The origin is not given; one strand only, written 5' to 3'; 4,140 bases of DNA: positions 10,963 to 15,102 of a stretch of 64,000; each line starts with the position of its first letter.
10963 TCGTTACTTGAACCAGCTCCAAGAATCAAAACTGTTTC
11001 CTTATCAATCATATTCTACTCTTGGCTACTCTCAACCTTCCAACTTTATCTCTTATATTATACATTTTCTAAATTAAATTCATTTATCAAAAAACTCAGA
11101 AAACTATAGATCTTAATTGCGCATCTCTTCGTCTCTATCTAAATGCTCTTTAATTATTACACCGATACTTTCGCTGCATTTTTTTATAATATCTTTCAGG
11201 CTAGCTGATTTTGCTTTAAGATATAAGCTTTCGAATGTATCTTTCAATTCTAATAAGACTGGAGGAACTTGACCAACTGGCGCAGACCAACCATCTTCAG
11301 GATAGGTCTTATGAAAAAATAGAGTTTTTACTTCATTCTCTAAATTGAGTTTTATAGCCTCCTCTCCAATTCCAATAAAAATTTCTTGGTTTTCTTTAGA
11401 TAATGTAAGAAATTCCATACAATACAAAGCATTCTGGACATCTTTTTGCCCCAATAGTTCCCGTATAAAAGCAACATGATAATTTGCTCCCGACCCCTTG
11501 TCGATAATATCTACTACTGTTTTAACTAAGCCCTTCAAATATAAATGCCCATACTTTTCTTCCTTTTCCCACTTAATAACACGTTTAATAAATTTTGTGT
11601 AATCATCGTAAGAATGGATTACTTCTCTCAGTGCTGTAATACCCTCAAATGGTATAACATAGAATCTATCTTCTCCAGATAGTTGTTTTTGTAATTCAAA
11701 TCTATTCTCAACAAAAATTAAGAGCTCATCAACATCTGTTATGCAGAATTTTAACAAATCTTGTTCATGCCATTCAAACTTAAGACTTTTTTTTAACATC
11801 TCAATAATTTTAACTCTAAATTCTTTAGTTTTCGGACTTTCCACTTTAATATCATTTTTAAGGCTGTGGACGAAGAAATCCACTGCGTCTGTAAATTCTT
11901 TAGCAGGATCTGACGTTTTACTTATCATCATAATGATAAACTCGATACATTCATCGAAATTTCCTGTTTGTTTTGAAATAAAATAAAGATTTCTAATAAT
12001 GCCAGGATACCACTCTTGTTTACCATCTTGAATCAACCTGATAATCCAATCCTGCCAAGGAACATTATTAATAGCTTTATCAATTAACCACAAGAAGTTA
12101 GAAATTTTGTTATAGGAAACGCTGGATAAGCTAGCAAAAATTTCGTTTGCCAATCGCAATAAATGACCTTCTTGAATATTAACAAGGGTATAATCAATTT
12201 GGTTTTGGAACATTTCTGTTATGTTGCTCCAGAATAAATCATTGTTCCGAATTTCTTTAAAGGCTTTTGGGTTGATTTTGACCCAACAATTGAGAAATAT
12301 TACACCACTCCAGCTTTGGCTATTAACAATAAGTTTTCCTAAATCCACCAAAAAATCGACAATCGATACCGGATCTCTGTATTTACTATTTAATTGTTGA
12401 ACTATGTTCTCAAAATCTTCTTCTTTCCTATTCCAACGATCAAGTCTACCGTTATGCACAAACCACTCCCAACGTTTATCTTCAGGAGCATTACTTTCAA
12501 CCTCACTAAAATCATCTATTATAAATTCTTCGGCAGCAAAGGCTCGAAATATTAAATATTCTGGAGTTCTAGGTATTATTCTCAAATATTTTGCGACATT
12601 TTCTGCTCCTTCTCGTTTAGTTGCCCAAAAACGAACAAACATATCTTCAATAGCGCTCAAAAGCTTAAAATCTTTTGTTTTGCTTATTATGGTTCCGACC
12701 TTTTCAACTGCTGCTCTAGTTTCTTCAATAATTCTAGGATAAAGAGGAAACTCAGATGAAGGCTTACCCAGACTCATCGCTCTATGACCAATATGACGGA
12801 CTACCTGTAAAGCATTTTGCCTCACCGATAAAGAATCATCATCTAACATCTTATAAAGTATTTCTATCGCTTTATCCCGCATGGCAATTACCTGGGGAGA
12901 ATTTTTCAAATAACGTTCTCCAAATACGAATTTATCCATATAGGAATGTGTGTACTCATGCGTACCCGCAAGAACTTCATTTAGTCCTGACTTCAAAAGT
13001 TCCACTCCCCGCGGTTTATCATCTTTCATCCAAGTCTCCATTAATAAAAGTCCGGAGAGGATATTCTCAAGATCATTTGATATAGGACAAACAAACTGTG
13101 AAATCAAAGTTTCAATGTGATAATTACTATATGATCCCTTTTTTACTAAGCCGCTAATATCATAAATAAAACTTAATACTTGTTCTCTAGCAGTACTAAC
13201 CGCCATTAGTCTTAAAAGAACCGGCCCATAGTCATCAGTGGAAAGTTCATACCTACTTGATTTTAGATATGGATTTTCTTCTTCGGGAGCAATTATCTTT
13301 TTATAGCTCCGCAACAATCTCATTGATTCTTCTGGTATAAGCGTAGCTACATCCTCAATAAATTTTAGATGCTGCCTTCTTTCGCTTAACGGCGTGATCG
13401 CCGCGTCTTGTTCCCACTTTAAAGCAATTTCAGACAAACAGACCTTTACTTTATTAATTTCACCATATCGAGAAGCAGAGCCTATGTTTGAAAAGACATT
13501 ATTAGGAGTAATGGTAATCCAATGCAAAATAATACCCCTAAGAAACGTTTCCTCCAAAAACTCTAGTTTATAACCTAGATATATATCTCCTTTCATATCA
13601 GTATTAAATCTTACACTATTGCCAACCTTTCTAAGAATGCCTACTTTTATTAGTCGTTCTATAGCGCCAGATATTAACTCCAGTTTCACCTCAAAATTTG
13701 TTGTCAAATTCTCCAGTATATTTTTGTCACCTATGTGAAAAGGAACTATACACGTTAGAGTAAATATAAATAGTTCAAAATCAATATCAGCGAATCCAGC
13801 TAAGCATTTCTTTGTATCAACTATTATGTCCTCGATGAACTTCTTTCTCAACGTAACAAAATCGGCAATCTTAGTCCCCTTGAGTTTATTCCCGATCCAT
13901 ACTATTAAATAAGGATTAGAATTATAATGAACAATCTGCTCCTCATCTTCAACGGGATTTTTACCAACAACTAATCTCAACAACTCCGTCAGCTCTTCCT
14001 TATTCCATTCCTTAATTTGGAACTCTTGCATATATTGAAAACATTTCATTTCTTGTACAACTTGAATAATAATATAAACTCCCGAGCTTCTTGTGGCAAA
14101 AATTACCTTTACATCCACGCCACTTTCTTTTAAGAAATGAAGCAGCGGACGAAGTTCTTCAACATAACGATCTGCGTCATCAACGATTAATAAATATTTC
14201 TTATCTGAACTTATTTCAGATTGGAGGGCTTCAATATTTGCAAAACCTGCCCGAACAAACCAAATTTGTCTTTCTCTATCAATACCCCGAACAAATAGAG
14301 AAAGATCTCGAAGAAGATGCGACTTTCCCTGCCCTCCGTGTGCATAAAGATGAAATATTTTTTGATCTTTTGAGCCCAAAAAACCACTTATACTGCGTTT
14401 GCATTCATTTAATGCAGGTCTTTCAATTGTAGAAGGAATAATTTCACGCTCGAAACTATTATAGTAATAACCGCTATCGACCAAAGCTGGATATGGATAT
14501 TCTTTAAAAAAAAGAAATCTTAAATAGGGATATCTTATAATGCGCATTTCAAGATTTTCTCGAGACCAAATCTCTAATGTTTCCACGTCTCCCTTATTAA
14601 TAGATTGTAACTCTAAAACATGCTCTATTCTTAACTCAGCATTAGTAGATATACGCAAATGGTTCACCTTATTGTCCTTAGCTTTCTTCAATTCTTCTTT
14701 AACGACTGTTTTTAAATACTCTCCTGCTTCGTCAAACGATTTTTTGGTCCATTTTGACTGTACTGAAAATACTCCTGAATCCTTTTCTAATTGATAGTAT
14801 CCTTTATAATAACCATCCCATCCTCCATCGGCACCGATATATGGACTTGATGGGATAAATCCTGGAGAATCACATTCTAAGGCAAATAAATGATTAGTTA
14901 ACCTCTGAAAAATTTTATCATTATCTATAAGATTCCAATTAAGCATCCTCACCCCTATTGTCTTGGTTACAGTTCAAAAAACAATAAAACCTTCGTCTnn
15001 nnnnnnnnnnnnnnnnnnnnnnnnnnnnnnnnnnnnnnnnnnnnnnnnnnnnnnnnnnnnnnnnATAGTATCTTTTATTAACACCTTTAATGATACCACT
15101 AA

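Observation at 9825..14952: SIR2_2 protein paired with a 1279-aa Mrr-like nuclease / STAND NTPase / repeat protein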

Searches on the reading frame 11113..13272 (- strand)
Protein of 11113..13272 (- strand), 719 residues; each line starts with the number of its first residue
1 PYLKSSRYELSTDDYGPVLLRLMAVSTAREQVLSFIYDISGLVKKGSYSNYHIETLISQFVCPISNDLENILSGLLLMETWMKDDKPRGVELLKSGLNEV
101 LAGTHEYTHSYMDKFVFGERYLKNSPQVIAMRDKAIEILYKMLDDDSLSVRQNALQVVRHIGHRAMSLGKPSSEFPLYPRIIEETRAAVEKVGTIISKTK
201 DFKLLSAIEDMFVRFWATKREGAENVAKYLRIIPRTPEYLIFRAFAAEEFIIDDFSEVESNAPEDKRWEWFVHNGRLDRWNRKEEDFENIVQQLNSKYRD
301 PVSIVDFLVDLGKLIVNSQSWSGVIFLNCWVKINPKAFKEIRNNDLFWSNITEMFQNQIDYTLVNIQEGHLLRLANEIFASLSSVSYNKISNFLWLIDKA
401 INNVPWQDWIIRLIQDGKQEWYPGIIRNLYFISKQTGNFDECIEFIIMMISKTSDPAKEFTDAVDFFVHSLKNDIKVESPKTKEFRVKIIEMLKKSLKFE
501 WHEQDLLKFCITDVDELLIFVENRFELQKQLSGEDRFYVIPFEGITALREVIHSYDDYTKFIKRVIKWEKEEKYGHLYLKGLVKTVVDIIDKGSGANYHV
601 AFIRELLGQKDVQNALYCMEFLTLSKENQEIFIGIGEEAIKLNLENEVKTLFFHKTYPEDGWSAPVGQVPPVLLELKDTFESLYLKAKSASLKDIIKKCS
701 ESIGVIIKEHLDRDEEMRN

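Call 63: search_protein_families(library=pfam, proteins=[window:11113-13272:-], max_evalue=10)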
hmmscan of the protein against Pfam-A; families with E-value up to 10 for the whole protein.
window:11113-13272:- (719 aa): 4 families
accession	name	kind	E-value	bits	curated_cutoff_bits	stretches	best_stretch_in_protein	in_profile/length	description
PF07742.17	BTG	-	0.015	15.4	23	1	458-504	3-49/117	BTG family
PF02985.28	HEAT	-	0.022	15.4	23.5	1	136-161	2-27/31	HEAT repeat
PF12717.13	Cnd1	-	0.023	15.2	26.4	1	131-166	18-53/162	non-SMC mitotic condensation complex subunit 1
PF00514.29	Arm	-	0.17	12.4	20.6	1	124-161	1-39/41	Armadillo/beta-catenin-like repeat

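Call 106: find_homologous_proteins(query=window:11113-13272:-, max_evalue=0.001)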
Query window:11113-13272:- (719 aa): 2 proteins with E <= 0.001 among 8000 candidates.
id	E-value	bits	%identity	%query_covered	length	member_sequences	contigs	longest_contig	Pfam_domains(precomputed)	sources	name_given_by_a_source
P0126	1.8e-198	679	46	98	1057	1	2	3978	-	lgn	-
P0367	1.8e-21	94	23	60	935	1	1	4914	-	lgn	-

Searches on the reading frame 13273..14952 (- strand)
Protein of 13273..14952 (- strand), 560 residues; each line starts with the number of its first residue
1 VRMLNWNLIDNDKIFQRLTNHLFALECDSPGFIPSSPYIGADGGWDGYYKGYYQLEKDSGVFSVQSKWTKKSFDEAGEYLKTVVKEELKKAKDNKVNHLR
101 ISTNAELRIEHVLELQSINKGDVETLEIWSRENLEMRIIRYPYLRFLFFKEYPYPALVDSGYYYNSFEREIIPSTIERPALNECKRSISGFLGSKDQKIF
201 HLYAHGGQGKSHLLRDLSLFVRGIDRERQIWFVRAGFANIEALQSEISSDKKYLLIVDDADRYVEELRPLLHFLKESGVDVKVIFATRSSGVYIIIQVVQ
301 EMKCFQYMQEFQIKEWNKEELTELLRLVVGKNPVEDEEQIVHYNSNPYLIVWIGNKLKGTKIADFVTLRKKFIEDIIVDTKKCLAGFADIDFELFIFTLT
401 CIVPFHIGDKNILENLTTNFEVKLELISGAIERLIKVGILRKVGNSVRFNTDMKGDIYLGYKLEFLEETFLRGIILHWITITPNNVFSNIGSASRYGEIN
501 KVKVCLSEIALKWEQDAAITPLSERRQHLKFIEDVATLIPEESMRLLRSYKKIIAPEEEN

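Call 59: predict_structure(alignment_id=A4)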
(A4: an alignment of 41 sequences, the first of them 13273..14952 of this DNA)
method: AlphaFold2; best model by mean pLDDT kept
length: 560 residues; sequences in the alignment: 41
mean_pLDDT: 87.2   pTM: 0.81
mean pLDDT of the five models: 87.2, 87.1, 85.4, 83.7, 83.2
residues with pLDDT >= 90: 270; 70-90: 263; 50-70: 16; < 50: 11
segments of 3 or more residues with pLDDT < 50: 34-43
pLDDT, mean of each block of 10 residues (from residue 1): 85 90 86 47 65 88 92 95 94 92 95 96 95 93 91 85 81 70 90 94 88 85 87 80 83 93 89 87 94 92 93 89 90 90 85 88 84 91 86 93 92 93 93 92 90 90 89 85 83 81 86 90 84 78 92 80
secondary structure, 60 per line:
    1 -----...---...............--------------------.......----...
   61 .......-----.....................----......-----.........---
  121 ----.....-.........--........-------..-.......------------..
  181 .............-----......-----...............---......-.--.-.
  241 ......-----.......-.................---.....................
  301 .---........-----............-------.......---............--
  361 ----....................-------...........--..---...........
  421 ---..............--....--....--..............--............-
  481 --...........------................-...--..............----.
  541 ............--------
elements in order: H12-26 E47-53 E58-67 H73-93 E98-103 H109-117 E125-129 H131-139 H142-149 H160-166 H179-193 E199-204 H210-224 E228-233 H240-246 E252-258 H260-276 E280-288 H289-301 E308-312 H318-329 H337-343 H347-358 H365-384 H392-402 H410-420 H424-437 E440-443 E446-449 H452-465 H468-479 H483-493 H500-515 H522-535 H540-552

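Call 61: fold_search(model_id=the predicted structure, library=pdb)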
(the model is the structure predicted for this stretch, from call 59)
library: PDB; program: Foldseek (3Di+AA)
matches with E <= 10: 1543; with E <= 0.001: 362
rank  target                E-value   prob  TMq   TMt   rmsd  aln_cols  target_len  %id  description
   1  8dgf_A                2.6e-12  1.00  0.37  0.18  13.7       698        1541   13  Avs4 bound to phage PhiV-1 portal (released 2022-08-03)
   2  8dgf_B                4.0e-11  1.00  0.32  0.14  16.9       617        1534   14  Avs4 bound to phage PhiV-1 portal (released 2022-08-03)
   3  9zjs_A                1.8e-08  1.00  0.24  0.13  20.1       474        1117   16  Human sterile alpha motif domain-containing protein 9 (SAMD9), asymmetric dimer "shell" shape (released 2026-02-25)
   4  9jap_A                2.1e-08  1.00  0.38  0.27  16.2       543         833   11  Helical structure of EfAvs5(SIR2-STAND) (released 2025-03-19)
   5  2fna_A                2.9e-08  1.00  0.35  0.52   7.9       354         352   14  Crystal structure of an archaeal aaa+ atpase (sso1545) from sulfolobus solfataricus p2 at 2.00 A resolution (released 2006-02-07)
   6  8dgc_A                3.0e-08  1.00  0.33  0.12  16.1       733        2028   11  Avs3 bound to phage PhiV-1 terminase (released 2022-08-03)
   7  2qen                  3.5e-08  1.00  0.34  0.50   6.9       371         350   16  The walker-type atpase paby2304 of pyrococcus abyssi (released 2008-07-01)
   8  9zjr                  5.4e-08  1.00  0.23  0.13  20.7       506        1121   15  Human sterile alpha motif domain-containing protein 9 (SAMD9), monomer (released 2026-02-25)
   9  3shf                  1.2e-07  1.00  0.24  0.13  21.5       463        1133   10  Crystal structure of the R265S mutant of full-length murine Apaf-1 (released 2011-08-24)
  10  9zjv_A                1.9e-07  1.00  0.24  0.14  19.6       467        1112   14  Human sterile alpha motif domain-containing protein 9 (SAMD9), asymmetric dimer "wing" shape (released 2026-02-25)
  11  9h2l_A                2.7e-07  1.00  0.38  0.26   6.1       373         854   12  Cryo-EM structure of an octameric G10-resistosome from wheat (released 2025-09-24)
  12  3j2t_A                2.9e-07  1.00  0.32  0.18  12.2       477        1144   12  An improved model of the human apoptosome (released 2013-04-10)
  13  3sfz                  3.0e-07  1.00  0.27  0.14  20.8       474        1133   11  Crystal structure of full-length murine Apaf-1 (released 2011-08-24)
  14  7dfv_B                3.2e-07  1.00  0.37  0.40  11.9       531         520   13  Cryo-EM structure of plant NLR RPP1 tetramer core part (released 2020-12-16)
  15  7wbt_A                3.2e-07  1.00  0.29  0.20  16.4       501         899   11  Crystal structure of bovine NLRP9 (released 2022-04-06)
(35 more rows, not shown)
